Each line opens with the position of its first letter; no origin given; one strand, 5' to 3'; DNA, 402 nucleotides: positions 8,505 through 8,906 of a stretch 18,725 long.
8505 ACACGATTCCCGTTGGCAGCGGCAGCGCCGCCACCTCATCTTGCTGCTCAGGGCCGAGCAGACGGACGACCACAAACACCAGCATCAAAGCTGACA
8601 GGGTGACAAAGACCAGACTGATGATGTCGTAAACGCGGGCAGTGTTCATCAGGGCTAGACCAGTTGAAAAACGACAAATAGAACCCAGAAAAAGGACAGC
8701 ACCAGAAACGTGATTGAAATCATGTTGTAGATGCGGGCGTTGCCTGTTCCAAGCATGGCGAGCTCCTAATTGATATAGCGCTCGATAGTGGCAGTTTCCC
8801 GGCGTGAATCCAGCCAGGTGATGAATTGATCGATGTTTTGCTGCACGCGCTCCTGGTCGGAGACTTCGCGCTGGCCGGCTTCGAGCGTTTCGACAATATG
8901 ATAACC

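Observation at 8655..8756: Micro-ORF encoding a stand-alone copy of the neighbouring gene's transmembrane anchor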

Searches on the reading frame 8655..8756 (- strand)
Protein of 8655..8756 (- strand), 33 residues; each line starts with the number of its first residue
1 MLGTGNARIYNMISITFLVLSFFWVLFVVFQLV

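Call 7: find_encoding_contigs(protein=window:8658-8756:-, flank=6000, max_places=10)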
Protein seq(33 aa) (33 aa): 6 contigs read that carry it; 6 places shown.
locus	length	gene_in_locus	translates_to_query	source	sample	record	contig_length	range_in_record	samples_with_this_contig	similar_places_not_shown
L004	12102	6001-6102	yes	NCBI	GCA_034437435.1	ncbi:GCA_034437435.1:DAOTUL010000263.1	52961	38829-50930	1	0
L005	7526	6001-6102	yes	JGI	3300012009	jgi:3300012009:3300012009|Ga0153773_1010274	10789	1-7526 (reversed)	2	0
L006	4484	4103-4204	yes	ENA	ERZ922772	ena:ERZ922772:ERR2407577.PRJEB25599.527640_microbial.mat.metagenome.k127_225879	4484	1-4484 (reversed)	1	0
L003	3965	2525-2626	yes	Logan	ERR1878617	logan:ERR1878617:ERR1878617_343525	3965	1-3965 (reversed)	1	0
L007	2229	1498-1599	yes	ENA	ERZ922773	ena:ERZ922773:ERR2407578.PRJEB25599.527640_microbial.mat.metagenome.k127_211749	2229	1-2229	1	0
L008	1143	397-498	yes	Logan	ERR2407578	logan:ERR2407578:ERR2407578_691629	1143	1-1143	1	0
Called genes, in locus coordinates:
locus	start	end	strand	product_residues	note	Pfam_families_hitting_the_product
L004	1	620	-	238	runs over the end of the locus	PF00514:Arm (faint), PF02985:HEAT (faint), PF13646:HEAT_2 (weak), PF03130:HEAT_PBS (faint), PF13646:HEAT_2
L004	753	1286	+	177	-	-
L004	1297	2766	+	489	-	PF01145:Band_7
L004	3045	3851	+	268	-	PF01036:Bac_rhodopsin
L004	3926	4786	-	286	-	PF00248:Aldo_ket_red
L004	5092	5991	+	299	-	PF13623:SurA_N_2, PF13624:SurA_N_3, PF13145:Rotamase_2, PF13616:Rotamase_3, PF00639:Rotamase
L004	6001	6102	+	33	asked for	-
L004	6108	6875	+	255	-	-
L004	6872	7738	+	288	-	-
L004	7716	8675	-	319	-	PF03372:Exo_endo_phos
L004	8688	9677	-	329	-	-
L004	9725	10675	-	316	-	PF12911:OppC_N (weak), PF00528:BPD_transp_1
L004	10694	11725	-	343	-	PF19300:BPD_transp_1_N, PF00528:BPD_transp_1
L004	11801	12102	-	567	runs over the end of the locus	PF00496:SBP_bac_5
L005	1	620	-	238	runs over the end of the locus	PF00514:Arm (faint), PF02985:HEAT (faint), PF13646:HEAT_2 (weak), PF03130:HEAT_PBS (faint), PF13646:HEAT_2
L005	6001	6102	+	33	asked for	-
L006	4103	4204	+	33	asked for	-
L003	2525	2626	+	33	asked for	-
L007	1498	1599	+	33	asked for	-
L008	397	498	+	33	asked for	-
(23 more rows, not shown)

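Call 17: search_protein_families(library=pfam, proteins=[window:8655-8756:-], max_evalue=1)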
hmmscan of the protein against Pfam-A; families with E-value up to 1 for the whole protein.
window:8655-8756:- (33 aa): 0 families

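Call 25: search_protein_families(library=ncbifam, proteins=[window:8655-8756:-], max_evalue=1)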
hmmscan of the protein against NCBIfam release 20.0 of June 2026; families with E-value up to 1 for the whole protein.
window:8655-8756:- (33 aa): 0 families

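Call 30: search_protein_representatives(protein=window:8658-8756:-)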
Query: 33 residues. Proteins with E-value up to 0.001 (for the whole library): 3; up to 1e-10: 0; up to 1e-30: 0. The best 3 are listed.
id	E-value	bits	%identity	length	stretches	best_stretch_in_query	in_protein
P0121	8.7e-06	40.4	62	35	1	1-32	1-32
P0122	1.2e-05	40.0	66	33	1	1-32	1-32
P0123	7.1e-04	34.6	53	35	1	2-33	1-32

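Call 32: find_encoding_contigs(protein=P0121, flank=4000, max_places=4)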
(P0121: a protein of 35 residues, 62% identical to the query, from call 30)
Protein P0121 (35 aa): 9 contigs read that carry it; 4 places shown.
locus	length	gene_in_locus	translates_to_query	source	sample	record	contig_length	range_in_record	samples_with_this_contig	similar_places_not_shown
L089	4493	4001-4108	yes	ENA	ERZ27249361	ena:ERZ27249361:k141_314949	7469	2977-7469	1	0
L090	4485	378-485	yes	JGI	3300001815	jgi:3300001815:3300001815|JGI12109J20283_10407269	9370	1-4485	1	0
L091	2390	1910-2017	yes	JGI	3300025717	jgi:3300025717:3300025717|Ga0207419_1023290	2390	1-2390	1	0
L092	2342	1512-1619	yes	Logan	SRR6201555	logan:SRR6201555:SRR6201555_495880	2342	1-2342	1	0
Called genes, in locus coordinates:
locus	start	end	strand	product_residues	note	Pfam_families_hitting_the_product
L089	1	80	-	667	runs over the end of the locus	PF04151:PPC (faint)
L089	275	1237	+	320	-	PF17874:TPR_MalT (weak), PF00515:TPR_1 (faint), PF07719:TPR_2 (faint), PF13424:TPR_12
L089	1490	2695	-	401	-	PF11806:Enterochelin_N (weak), PF00756:Esterase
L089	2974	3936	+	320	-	PF13623:SurA_N_2, PF13624:SurA_N_3, PF09312:SurA_N (weak), PF13145:Rotamase_2, PF13616:Rotamase_3, PF00639:Rotamase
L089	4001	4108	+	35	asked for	-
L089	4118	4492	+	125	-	?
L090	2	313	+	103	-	?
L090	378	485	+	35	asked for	-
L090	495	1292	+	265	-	-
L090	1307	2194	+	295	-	-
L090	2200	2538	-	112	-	PF00072:Response_reg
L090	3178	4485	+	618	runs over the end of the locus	PF01476:LysM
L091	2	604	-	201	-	?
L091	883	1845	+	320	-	PF13623:SurA_N_2, PF13624:SurA_N_3, PF09312:SurA_N (weak), PF13145:Rotamase_2, PF13616:Rotamase_3, PF00639:Rotamase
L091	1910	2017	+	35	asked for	-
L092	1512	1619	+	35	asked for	-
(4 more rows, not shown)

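Call 33: find_encoding_contigs(protein=P0122, flank=4000, max_places=4)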
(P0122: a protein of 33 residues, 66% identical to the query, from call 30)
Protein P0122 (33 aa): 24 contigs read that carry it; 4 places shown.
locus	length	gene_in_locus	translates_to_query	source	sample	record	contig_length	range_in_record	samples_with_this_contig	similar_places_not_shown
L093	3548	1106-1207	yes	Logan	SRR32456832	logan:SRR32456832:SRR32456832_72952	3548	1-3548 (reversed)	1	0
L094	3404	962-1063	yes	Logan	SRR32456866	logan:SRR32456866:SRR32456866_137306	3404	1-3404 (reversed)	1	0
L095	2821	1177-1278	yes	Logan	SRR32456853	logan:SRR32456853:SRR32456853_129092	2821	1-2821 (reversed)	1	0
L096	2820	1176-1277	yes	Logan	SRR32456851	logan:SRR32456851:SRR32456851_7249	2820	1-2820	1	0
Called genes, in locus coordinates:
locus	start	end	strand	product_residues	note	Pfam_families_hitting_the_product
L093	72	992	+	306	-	PF13624:SurA_N_3, PF09312:SurA_N (weak), PF13623:SurA_N_2, PF13616:Rotamase_3, PF13145:Rotamase_2, PF00639:Rotamase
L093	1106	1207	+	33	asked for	-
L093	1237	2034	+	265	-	-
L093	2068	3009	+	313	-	-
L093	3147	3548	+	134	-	?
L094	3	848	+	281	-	?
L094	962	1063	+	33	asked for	-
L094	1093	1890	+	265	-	-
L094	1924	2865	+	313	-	-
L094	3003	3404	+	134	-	?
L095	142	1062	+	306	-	PF13624:SurA_N_3, PF09312:SurA_N (weak), PF13623:SurA_N_2, PF13616:Rotamase_3, PF13145:Rotamase_2, PF00639:Rotamase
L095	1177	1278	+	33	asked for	-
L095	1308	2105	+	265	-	-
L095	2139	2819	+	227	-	?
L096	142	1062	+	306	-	PF13624:SurA_N_3, PF09312:SurA_N (weak), PF13623:SurA_N_2, PF13616:Rotamase_3, PF13145:Rotamase_2, PF00639:Rotamase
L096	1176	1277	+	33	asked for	-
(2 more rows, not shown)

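Call 48: list_cluster_members(proteins=[window:8658-8756:-, P0121, P0122, P0123])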
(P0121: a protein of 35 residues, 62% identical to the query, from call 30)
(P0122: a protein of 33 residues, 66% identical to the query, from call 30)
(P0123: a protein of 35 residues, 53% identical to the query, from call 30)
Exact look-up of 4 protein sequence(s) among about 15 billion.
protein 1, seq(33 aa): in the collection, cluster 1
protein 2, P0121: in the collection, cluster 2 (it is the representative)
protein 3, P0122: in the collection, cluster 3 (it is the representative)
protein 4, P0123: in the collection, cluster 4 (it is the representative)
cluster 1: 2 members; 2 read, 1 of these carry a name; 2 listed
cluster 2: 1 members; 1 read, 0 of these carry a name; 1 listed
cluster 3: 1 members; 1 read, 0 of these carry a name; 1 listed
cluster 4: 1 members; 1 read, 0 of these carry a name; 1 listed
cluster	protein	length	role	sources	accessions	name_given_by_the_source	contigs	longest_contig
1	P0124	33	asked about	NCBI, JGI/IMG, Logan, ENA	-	hypothetical protein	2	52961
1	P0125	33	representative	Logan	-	-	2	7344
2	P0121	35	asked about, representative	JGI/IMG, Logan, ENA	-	-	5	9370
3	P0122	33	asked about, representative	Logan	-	-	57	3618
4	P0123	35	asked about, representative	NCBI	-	-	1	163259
